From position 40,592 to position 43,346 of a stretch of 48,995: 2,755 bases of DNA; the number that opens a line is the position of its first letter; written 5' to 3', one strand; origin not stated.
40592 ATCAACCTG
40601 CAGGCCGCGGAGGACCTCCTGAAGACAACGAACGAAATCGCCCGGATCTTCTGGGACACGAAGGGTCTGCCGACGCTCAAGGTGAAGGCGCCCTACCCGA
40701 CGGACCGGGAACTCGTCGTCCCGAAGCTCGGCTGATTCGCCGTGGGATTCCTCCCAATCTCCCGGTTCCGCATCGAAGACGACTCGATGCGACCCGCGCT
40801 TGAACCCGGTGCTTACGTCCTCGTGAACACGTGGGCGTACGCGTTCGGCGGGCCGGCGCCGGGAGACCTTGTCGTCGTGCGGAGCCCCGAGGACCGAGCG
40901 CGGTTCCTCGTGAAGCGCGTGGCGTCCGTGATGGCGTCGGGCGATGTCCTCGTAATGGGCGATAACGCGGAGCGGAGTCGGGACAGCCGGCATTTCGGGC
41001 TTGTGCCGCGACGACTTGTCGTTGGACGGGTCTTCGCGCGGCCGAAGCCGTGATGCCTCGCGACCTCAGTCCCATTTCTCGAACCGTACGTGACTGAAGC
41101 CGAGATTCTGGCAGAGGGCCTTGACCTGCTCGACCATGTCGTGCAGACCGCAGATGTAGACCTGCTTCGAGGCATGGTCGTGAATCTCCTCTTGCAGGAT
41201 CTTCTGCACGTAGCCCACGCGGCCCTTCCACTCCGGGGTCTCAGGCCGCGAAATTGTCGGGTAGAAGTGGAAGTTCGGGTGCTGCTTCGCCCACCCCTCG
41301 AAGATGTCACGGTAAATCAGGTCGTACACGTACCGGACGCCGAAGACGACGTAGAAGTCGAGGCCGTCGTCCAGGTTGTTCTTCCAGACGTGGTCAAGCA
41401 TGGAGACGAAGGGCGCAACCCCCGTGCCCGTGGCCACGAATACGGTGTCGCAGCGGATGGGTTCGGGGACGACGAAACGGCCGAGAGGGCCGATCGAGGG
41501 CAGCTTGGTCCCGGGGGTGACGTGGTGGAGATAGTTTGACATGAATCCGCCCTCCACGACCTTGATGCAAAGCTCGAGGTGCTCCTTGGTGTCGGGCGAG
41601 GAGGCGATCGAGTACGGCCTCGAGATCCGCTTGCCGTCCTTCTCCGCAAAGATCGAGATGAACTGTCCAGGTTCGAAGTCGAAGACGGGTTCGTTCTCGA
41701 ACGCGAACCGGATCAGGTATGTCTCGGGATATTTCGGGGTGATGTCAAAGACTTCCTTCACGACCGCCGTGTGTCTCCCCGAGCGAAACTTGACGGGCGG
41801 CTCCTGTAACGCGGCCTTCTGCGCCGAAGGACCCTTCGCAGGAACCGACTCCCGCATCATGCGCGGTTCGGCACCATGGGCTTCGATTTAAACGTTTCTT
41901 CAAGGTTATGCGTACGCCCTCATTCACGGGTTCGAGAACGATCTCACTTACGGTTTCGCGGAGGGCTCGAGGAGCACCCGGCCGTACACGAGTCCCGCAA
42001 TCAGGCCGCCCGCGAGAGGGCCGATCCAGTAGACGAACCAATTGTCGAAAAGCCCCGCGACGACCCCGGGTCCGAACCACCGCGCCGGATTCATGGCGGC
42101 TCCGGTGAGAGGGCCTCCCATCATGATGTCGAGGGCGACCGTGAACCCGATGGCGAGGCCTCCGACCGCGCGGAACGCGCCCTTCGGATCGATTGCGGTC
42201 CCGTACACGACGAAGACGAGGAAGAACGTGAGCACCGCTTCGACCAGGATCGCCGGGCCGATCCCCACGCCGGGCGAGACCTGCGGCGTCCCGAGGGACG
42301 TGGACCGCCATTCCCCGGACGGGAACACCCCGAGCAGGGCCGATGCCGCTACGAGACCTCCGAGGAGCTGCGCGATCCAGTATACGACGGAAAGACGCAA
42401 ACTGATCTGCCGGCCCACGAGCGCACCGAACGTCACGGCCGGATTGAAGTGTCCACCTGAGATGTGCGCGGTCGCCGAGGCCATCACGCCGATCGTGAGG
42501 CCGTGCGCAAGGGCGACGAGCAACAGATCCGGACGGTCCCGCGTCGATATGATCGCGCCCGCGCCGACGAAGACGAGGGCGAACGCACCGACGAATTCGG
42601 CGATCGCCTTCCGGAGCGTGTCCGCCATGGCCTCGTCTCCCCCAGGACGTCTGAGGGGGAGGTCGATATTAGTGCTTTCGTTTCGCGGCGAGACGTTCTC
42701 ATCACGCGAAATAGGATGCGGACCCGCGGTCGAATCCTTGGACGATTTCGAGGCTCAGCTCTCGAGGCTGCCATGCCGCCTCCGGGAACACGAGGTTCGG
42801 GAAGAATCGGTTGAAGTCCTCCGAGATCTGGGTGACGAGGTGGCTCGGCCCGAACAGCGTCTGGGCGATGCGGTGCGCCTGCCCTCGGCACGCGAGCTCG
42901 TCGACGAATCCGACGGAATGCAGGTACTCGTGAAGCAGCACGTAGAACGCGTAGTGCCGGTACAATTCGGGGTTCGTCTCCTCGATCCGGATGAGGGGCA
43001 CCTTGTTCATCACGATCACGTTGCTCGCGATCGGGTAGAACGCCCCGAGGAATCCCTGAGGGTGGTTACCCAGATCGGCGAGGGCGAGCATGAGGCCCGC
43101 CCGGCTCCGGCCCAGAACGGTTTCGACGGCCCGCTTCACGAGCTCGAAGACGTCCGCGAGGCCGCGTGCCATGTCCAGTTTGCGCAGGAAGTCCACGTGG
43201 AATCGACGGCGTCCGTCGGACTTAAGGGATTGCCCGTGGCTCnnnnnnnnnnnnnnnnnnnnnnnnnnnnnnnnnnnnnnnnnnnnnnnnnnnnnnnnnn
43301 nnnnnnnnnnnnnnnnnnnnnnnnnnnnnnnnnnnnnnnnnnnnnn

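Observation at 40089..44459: NiSOD system (sodN-sodX) with a Ni transporter and NikR, in an archaeal genome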

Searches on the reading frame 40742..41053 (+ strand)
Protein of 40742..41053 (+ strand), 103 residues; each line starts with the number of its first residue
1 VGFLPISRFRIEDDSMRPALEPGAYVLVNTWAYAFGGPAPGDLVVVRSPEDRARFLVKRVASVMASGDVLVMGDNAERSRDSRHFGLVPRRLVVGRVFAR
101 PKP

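Call 3: search_protein_families(library=pfam, proteins=[window:40742-41053:+], max_evalue=0.01)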
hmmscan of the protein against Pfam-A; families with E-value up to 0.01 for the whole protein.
window:40742-41053:+ (103 aa): 2 families
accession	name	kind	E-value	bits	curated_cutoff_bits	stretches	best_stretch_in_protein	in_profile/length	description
PF10502.14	Peptidase_S26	-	2.8e-22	79.9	22.9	2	6-62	23-79/168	Signal peptidase, peptidase S26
PF00717.28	Peptidase_S24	-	0.00062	19.9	23.3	1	10-76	39-96/116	Peptidase S24-like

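Call 4: search_protein_families(library=ncbifam, proteins=[window:40742-41053:+], max_evalue=0.01)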
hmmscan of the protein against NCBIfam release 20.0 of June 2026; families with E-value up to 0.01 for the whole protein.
window:40742-41053:+ (103 aa): 4 families
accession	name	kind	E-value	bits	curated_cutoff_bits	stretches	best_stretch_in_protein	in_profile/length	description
TIGR02754.1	sod_Ni_protease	equivalog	1.1e-19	70.7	63.25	1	10-98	2-89/90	nickel-type superoxide dismutase maturation protease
TIGR02227.1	sigpep_I_bact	equivalog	1.2e-19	70.7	47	2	7-63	21-77/162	signal peptidase I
NF008114.0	PRK10861.1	equivalog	8.2e-10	38.5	277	1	63-98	263-298/324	signal peptidase I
TIGR02771.1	TraF_Ti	equivalog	0.00057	19.5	100.25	1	54-97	123-165/171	conjugative transfer signal peptidase TraF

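Call 46: find_homologous_proteins(query=window:40742-41053:+, max_evalue=0.00001)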
Query window:40742-41053:+ (103 aa): 148 proteins with E <= 0.00001 among 251 candidates; the best 120 are listed.
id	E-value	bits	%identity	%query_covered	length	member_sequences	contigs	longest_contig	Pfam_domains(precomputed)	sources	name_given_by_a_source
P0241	1.8e-60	219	99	100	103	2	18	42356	PF10502.15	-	-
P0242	2.7e-32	129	64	96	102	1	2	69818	PF00717.29,PF10502.15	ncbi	-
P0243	1.7e-31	126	64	95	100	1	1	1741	PF00717.29,PF10502.15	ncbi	-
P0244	2.1e-31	126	64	95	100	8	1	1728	PF00717.29,PF10502.15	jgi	-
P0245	3.0e-31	126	63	96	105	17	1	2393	PF00717.29,PF10502.15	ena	-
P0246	4.0e-31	125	62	95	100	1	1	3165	PF00717.29,PF10502.15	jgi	jgi:nickel-type superoxide dismutase maturation protease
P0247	4.5e-31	125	62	96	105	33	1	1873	PF00717.29,PF10502.15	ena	-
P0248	7.7e-31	124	60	96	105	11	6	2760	PF00717.29,PF10502.15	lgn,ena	-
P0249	1.9e-30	123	62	95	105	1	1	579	PF00717.29,PF10502.15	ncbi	-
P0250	1.9e-30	123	69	84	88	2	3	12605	PF10502.15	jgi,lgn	jgi:signal peptidase I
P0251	2.4e-30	123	60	95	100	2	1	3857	PF00717.29,PF10502.15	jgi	-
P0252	2.8e-30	122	63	95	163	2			PF00717.29,PF10502.15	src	-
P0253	2.9e-30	122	63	94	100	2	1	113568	PF00717.29,PF10502.15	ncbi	-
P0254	2.9e-30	122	61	95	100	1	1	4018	PF00717.29,PF10502.15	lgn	-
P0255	5.0e-30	122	61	96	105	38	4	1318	PF00717.29,PF10502.15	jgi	-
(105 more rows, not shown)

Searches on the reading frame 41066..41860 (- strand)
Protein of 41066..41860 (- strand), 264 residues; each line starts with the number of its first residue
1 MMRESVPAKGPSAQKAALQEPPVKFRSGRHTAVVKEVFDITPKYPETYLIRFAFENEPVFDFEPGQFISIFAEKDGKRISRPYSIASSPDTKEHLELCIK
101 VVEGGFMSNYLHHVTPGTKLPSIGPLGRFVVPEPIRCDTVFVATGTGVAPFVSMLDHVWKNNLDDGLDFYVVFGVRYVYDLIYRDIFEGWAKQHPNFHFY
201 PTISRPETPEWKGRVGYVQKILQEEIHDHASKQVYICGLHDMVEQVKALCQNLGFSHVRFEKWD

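Call 3: search_protein_families(library=pfam, proteins=[window:41066-41860:-], max_evalue=0.01)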
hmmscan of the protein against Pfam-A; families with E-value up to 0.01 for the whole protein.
window:41066-41860:- (264 aa): 3 families
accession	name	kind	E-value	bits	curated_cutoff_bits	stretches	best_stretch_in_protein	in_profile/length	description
PF00175.26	NAD_binding_1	-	5.3e-24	85.4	22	1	141-247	1-108/109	Oxidoreductase NAD-binding domain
PF00970.30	FAD_binding_6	-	1.3e-16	61.2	21.1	1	47-129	14-97/99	Oxidoreductase FAD-binding domain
PF08030.17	NAD_binding_6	-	0.00041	20.9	22.2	0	140-163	5-28/156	Ferric reductase NAD binding domain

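Call 4: search_protein_families(library=ncbifam, proteins=[window:41066-41860:-], max_evalue=0.01)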
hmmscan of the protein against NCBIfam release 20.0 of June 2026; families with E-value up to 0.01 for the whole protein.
window:41066-41860:- (264 aa): 27 families (the best 25 are shown)
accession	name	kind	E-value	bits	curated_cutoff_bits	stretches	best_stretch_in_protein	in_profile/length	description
NF040810.1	BenC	equivalog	4.7e-36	124.6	430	1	33-260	105-325/333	benzoate 1,2-dioxygenase electron transfer component BenC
NF045803.1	MethMoxFADbindMmoC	equivalog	1.5e-32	112.7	500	1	57-256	135-331/343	aromatic/alkene monooxygenase hydroxylase FAD-binding subunit MmoC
NF008822.0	PRK11872.1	equivalog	2e-31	109.2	402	1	45-259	119-329/341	anthranilate 1,2-dioxygenase electron transfer component AntC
NF058606.1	GlBtMonoRdsGbcB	equivalog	2.6e-29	102.2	500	1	27-260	11-242/362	glycine betaine monooxygenase reductase subunit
NF005963.0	PRK08051.1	equivalog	7.8e-26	90.8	230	1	40-248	11-212/233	NAD(P)H-flavin reductase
NF009805.0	PRK13289.1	equivalog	6.4e-24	84.6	432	1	55-257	178-384/399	NO-inducible flavohemoprotein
TIGR02160.1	PA_CoA_Oxy5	hypoth_equivalog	1.9e-23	82.9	420.8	1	58-261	29-239/352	1,2-phenylacetyl-CoA epoxidase subunit PaaE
NF007964.0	PRK10684.1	equivalog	1.2e-22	80.4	383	1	37-262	14-234/333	NADH oxidoreductase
TIGR01941.1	nqrF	equivalog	2.1e-18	66.5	295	1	53-256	180-394/405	NADH:ubiquinone reductase (Na(+)-transporting) subunit F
NF052252.1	flav_redu_LuxG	exception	9e-18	64.3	340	1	50-248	16-211/232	flavin mononucleotide reductase LuxG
NF008178.0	PRK10926.1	equivalog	1.8e-17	63.4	390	1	56-250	25-225/248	ferredoxin--NADP(+) reductase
NF006220.0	PRK08345.1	subfamily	1.1e-15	57.6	395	1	30-246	11-232/294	cytochrome-c3 hydrogenase subunit gamma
NF045929.1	FNRPetHCyano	equivalog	2.2e-15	56.4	600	1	105-247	223-379/411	ferredoxin--NADP reductase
NF058510.1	bifunc_CpcD_PetH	exception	2.7e-15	56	635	1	105-247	219-373/405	bifunctional rod-capping linker CpcD/ferredoxin--NADP reductase PetH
NF040835.1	sulfhyd_HydG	equivalog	1.6e-14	53.9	650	1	32-254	20-237/292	NADPH-dependent hydrogenase/sulfhydrogenase 1 subunit gamma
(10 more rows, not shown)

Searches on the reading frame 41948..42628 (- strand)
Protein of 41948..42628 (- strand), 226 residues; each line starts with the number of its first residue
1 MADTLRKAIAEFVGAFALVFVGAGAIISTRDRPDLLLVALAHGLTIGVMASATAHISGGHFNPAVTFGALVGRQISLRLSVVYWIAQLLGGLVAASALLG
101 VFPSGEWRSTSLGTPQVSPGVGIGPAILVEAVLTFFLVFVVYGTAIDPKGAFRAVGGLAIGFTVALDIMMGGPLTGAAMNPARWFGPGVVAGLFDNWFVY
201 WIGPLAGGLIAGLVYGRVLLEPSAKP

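Call 3: search_protein_families(library=pfam, proteins=[window:41948-42628:-], max_evalue=0.01)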
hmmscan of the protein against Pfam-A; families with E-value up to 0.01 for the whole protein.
window:41948-42628:- (226 aa): 1 family
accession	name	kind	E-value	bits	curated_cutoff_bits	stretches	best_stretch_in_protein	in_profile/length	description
PF00230.25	MIP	-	1.1e-60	205.7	25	1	3-215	6-222/222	Major intrinsic protein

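Call 4: search_protein_families(library=ncbifam, proteins=[window:41948-42628:-], max_evalue=0.01)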
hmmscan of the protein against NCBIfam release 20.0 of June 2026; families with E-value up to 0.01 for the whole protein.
window:41948-42628:- (226 aa): 4 families
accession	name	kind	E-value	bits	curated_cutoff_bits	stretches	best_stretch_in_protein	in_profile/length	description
TIGR00861.1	MIP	subfamily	1.9e-49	168.5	171.25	1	10-215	1-224/224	MIP family channel protein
NF003838.0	PRK05420.1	equivalog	1.8e-33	116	256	1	5-219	2-227/231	aquaporin Z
NF045553.1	AquGlycerPorinGla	equivalog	1.4e-11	44.1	400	2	7-96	8-103/290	aquaglyceroporin Gla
NF043012.1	LacAcidTportLarD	equivalog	0.00025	20.6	390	0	127-189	134-194/237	D/L-lactic acid transporter LarD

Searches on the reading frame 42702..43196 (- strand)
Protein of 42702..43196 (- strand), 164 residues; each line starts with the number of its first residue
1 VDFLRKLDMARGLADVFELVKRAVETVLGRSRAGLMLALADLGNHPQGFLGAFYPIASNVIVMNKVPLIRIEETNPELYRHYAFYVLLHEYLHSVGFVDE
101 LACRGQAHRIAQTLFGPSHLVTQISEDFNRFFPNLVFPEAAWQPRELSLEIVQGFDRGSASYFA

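Call 3: search_protein_families(library=pfam, proteins=[window:42702-43196:-], max_evalue=0.01)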
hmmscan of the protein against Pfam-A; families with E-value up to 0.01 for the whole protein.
window:42702-43196:- (164 aa): 0 families

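Call 4: search_protein_families(library=ncbifam, proteins=[window:42702-43196:-], max_evalue=0.01)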
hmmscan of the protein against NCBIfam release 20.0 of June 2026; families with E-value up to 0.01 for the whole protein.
window:42702-43196:- (164 aa): 0 families

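Call 66: predict_structure(protein=window:42702-43196:-)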
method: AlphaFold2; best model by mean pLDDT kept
length: 164 residues; sequences in the alignment: 1
mean_pLDDT: 50.5   pTM: 0.48
mean pLDDT of the five models: 50.5, 48.7, 48.5, 45.6, 42.8
residues with pLDDT >= 90: 0; 70-90: 3; 50-70: 90; < 50: 71
segments of 3 or more residues with pLDDT < 50: 3-10, 45-67, 134-164
pLDDT, mean of each block of 10 residues (from residue 1): 42 56 59 49 45 41 44 61 67 58 65 64 66 42 29 28 26
secondary structure, 60 per line:
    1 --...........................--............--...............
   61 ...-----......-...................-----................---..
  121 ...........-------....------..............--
elements in order: H3-29 H32-43 H46-63 H69-74 H76-94 H100-115 H119-131 H139-142 H149-162

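Call 71: search_protein_representatives(protein=window:42702-43196:-)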
Query: 164 residues. Proteins with E-value up to 0.001 (for the whole library): 349; up to 1e-10: 218; up to 1e-30: 42. The best 150 are listed.
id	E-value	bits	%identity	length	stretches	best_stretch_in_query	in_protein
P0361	7.6e-59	214.4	78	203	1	1-125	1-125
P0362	1.6e-54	200.3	55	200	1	3-163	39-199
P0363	5.5e-48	179.1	49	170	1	2-163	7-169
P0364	1.1e-47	178.2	82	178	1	1-101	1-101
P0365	4.4e-46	172.9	47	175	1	5-163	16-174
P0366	1.1e-43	165.1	71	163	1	1-106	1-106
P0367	1.6e-41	158.1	45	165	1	1-163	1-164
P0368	4.0e-41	156.8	47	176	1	3-163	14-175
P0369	7.1e-41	156.0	47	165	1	2-163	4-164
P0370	1.5e-39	151.6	86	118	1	1-85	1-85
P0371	3.2e-39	150.6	47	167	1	5-163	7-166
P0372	3.5e-39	150.5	53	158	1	2-128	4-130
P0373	7.7e-39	149.3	52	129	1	36-164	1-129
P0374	1.7e-38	148.2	45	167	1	6-162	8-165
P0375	1.2e-37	145.5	43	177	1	4-163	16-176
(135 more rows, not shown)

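Call 74: search_protein_families(library=pfam, alignment_id=A2, max_evalue=0.1)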
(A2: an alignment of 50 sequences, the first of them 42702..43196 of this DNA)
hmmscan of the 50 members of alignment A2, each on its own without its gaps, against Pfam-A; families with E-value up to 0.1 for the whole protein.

A. member 1, window:42702-43196:- (164 aa): 0 families

B. families by the number of members that match (of 50 scanned): 14 families
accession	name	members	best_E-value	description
PF06262.17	Zincin_1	11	0.0084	Zincin-like metallopeptidase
PF12725.13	DUF3810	2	0.0087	Protein of unknown function (DUF3810)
PF10263.15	SprT-like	2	0.076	SprT-like family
PF05728.18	UPF0227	1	0.0012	Uncharacterised protein family (UPF0227)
PF13424.12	TPR_12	1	0.01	Tetratricopeptide repeat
PF04948.18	Pox_A51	1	0.013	Poxvirus A51 protein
PF18632.6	DUF5630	1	0.014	Family of unknown function (DUF5630)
PF22949.1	HRI2_3H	1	0.021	Heme-regulated eIF-2-alpha kinase, helical domain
PF01997.21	Translin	1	0.024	Translin family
PF11726.14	YagK_YfjJ_C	1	0.039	YagK/YfjJ C-terminal domain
PF15861.10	partial_CstF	1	0.043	Partial cleavage stimulation factor domain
PF03753.18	HHV6-IE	1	0.049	Human herpesvirus 6 immediate early protein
PF23809.1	Phage_holin_9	1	0.054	Bacteriophage holin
PF00855.23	PWWP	1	0.088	PWWP domain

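Call 75: predict_structure(alignment_id=A2)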
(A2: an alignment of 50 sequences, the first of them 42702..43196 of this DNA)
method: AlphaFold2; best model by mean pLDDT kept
length: 164 residues; sequences in the alignment: 50
mean_pLDDT: 92.4   pTM: 0.89
mean pLDDT of the five models: 92.4, 92.2, 90.1, 90.0, 89.5
residues with pLDDT >= 90: 131; 70-90: 28; 50-70: 4; < 50: 1
segments of 3 or more residues with pLDDT < 50: none
pLDDT, mean of each block of 10 residues (from residue 1): 94 98 98 97 81 92 95 96 98 96 97 98 96 79 84 92 61
secondary structure, 60 per line:
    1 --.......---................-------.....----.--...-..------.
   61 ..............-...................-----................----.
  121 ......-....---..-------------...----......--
elements in order: H3-9 H13-28 E36-40 E48-50 E60-64 H65-74 H76-94 H100-115 H120-126 H128-131 E150-152 H157-162

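Call 77: fold_search(model_id=the predicted structure, library=pdb)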
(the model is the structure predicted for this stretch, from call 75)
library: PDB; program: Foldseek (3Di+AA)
matches with E <= 10: 146; with E <= 0.001: 0
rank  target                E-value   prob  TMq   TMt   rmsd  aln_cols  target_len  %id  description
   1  8i8b_H                6.1e-02  0.28  0.28  0.22  11.4       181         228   11  Outer shell and inner layer structures of Autographa californica multiple nucleopolyhedrovirus (AcMNPV) (released 2023-12-13)
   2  4qhi_D                1.0e-01  0.77  0.31  0.46   8.7       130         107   15  Crystal structure of Methanocaldococcus jannaschii selecase mutant R36W (released 2014-07-16)
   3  1xm5_C                2.1e-01  0.35  0.27  0.29  13.0       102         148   11  Crystal structure of metal-dependent hydrolase ybeY from E. coli, Pfam UPF0054 (released 2004-10-12)
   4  1xm5_A                2.7e-01  0.30  0.27  0.29  13.0       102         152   11  Crystal structure of metal-dependent hydrolase ybeY from E. coli, Pfam UPF0054 (released 2004-10-12)
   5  8i8c_M                2.8e-01  0.18  0.31  0.24  11.3       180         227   11  Plug structure of the Autographa californica multiple nucleopolyhedrovirus (AcMNPV) (released 2023-12-13)
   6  9h2a_B                3.2e-01  0.15  0.28  0.24  15.3       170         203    9  AcMNPV complete basal cap (released 2025-06-04)
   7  8i8c_N                3.4e-01  0.20  0.34  0.30  10.5       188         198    9  Plug structure of the Autographa californica multiple nucleopolyhedrovirus (AcMNPV) (released 2023-12-13)
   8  9e5c_6q               4.0e-01  0.28  0.21  0.11  10.6        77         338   25  Cryo-EM structure of 96 nm repeat of microtubule doublet from T. brucei flagellum (released 2025-03-12)
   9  8vwj_S                4.3e-01  0.11  0.27  0.22  13.8       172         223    5  The base complex of the AcMNPV baculovirus nucleocapsid (Class 2, localised reconstruction) (released 2024-11-06)
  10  1tvi_MODEL_1_A        5.4e-01  0.21  0.29  0.31  11.4       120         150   12  Solution structure of TM1509 from Thermotoga maritima: VT1, a NESGC target protein (released 2005-01-04)
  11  9y6s_6x               5.4e-01  0.20  0.20  0.11  10.4        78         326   24  96-nm repeat of the Leishmania tarentolae doublet microtubule (released 2025-12-17)
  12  1oz9                  6.8e-01  0.47  0.40  0.46   6.1       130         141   12  Crystal structure of AQ_1354, a hypothetical protein from Aquifex aeolicus (released 2003-09-23)
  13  7y7o                  7.3e-01  0.16  0.28  0.30  13.2       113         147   12  Crystal structure of metallo-endoribonuclease YbeY from Staphylococcus aureus (released 2023-03-08)
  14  8vwi_S                1.0e+00  0.08  0.27  0.22  16.8       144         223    6  The base complex of the AcMNPV baculovirus nucleocapsid (Class 1, localised reconstruction) (released 2024-11-06)
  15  8vwi_J                1.1e+00  0.09  0.29  0.23  16.8       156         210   12  The base complex of the AcMNPV baculovirus nucleocapsid (Class 1, localised reconstruction) (released 2024-11-06)
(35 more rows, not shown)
